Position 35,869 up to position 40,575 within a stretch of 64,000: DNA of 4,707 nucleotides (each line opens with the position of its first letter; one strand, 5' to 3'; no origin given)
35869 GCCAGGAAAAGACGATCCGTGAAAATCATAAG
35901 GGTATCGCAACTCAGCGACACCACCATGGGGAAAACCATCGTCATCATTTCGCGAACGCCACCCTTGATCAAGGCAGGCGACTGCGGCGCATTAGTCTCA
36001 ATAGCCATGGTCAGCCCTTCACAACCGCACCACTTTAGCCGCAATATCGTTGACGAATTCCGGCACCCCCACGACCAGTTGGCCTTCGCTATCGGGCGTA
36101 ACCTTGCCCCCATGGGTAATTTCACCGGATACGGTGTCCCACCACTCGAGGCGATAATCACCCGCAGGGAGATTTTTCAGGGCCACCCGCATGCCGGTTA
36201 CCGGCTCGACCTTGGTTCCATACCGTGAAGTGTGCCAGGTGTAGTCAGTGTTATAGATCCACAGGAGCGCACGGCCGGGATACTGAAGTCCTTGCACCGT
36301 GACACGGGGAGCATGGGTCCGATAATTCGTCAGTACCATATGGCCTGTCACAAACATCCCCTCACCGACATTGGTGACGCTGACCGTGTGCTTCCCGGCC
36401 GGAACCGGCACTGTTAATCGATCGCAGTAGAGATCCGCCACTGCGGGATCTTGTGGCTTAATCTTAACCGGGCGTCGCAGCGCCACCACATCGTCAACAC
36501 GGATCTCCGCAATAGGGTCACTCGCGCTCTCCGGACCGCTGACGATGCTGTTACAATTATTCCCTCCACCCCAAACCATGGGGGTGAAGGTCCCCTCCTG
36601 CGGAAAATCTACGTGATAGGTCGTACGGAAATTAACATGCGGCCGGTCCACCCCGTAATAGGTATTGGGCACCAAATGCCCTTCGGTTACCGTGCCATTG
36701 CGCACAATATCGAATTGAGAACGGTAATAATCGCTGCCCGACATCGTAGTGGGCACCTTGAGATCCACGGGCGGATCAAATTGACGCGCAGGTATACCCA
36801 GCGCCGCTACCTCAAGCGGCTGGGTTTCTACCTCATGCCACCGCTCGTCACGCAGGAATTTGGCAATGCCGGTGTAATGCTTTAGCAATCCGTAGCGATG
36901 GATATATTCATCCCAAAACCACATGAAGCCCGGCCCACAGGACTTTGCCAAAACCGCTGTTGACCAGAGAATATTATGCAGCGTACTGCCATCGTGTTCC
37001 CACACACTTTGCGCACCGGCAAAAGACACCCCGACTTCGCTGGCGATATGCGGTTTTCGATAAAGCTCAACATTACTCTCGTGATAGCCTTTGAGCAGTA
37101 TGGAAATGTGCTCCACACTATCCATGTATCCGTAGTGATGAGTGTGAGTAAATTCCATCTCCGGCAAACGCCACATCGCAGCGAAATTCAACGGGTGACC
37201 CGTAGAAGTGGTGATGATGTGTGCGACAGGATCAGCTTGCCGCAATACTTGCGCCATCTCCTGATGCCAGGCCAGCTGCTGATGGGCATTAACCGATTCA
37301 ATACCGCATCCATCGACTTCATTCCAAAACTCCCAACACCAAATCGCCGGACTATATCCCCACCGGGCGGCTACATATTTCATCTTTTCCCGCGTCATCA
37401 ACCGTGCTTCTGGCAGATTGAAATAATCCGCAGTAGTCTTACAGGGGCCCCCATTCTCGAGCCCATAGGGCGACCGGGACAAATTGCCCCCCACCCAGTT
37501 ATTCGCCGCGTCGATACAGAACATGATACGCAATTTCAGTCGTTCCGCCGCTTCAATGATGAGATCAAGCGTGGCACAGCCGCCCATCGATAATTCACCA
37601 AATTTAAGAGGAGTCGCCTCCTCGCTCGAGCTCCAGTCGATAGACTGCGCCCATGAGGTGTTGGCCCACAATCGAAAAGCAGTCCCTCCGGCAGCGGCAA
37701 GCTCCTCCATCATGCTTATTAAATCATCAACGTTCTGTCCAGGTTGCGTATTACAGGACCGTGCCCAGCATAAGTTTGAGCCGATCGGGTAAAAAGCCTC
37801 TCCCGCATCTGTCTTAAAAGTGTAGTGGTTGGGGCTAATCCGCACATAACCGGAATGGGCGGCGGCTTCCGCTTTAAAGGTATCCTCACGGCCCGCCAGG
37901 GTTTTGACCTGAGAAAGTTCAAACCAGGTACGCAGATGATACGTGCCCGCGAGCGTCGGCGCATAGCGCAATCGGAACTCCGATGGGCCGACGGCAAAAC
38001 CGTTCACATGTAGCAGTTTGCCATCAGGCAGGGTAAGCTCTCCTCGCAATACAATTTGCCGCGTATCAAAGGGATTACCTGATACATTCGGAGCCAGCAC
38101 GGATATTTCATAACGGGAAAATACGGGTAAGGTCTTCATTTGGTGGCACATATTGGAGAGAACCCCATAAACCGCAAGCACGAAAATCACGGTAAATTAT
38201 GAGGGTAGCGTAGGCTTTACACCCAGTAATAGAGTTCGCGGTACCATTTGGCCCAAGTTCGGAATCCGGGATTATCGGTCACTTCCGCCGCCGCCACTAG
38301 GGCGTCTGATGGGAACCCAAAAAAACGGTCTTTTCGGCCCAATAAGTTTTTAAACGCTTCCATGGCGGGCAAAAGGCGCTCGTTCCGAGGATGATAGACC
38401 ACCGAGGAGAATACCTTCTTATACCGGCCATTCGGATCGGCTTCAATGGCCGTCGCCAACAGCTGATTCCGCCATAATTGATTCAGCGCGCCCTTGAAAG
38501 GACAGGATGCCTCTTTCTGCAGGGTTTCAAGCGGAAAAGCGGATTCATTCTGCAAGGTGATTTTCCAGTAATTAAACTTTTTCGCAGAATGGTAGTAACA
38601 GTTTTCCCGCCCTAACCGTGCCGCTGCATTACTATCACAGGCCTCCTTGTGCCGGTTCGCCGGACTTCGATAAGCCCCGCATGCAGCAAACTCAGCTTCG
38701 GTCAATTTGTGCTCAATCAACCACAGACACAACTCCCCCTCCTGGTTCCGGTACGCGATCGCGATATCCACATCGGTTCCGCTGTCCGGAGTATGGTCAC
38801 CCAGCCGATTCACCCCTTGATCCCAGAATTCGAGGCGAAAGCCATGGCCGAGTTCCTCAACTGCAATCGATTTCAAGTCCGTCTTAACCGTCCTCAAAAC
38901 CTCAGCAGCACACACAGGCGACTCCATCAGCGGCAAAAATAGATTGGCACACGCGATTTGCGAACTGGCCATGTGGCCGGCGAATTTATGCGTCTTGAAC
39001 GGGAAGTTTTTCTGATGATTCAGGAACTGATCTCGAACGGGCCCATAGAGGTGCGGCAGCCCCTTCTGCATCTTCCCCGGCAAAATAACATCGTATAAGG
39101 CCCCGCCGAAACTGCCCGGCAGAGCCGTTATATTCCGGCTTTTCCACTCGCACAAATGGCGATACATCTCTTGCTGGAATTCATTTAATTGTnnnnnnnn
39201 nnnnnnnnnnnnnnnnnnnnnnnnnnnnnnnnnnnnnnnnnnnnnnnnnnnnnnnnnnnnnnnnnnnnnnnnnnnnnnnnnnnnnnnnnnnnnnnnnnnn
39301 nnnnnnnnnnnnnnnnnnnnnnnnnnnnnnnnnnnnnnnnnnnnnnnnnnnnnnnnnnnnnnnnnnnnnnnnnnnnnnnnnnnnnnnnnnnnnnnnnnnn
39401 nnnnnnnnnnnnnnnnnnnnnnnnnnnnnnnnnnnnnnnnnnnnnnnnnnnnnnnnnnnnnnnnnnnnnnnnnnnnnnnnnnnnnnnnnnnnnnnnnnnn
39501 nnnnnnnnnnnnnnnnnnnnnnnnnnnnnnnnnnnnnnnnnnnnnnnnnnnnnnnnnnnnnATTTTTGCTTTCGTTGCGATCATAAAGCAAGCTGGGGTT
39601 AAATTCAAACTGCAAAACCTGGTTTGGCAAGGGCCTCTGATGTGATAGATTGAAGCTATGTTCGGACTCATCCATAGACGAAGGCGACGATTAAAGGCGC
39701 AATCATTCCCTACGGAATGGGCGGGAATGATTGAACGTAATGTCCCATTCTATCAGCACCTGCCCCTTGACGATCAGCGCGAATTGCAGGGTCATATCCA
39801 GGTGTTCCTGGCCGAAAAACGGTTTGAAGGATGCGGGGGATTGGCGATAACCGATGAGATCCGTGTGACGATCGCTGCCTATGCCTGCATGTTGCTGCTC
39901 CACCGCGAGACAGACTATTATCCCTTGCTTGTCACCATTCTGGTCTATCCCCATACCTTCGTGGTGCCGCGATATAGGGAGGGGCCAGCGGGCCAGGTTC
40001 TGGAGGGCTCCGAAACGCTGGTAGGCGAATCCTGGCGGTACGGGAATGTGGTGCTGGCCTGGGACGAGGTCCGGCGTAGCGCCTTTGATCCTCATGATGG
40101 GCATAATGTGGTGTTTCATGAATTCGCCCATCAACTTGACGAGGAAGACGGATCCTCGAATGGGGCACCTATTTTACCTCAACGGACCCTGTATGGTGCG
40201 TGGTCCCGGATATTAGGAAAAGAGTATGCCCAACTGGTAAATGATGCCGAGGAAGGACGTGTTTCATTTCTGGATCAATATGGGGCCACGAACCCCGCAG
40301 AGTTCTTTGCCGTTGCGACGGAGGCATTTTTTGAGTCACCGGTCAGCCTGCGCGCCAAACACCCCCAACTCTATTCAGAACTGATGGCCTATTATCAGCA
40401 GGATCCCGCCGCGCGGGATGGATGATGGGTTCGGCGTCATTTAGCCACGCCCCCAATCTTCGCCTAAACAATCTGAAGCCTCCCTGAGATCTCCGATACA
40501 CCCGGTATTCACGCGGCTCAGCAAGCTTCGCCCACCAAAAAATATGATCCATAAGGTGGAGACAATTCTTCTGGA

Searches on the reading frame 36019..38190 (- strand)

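Call 6: search_protein_families(library=pfam, proteins=[window:36019-38190:-], max_evalue=0.01)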
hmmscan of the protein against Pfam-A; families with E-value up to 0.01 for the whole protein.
window:36019-38190:- (723 aa): 2 families
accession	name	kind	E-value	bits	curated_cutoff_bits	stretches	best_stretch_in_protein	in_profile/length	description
PF16586.11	DUF5060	-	6.4e-07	30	27.2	1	21-88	2-67/70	Domain of unknown function (DUF5060)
PF00150.24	Cellulase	-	0.004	17.1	23.5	1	156-329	22-167/272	Cellulase (glycosyl hydrolase family 5)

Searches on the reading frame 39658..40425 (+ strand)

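Call 6: search_protein_families(library=pfam, proteins=[window:39658-40425:+], max_evalue=0.01)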
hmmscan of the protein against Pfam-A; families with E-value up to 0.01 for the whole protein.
window:39658-40425:+ (255 aa): 3 families
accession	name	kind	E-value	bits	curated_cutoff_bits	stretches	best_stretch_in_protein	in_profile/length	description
PF06167.18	Peptidase_M90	-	4.2e-90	302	26.2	1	7-247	5-243/243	Glucose-regulated metallo-peptidase M90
PF25226.1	DUF7844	-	0.0028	17.6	27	1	182-253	160-228/230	Domain of unknown function (DUF7844)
PF07737.17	ATLF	-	0.0082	16.3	27.4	0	144-239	106-187/193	Anthrax toxin lethal factor, N- and C-terminal domain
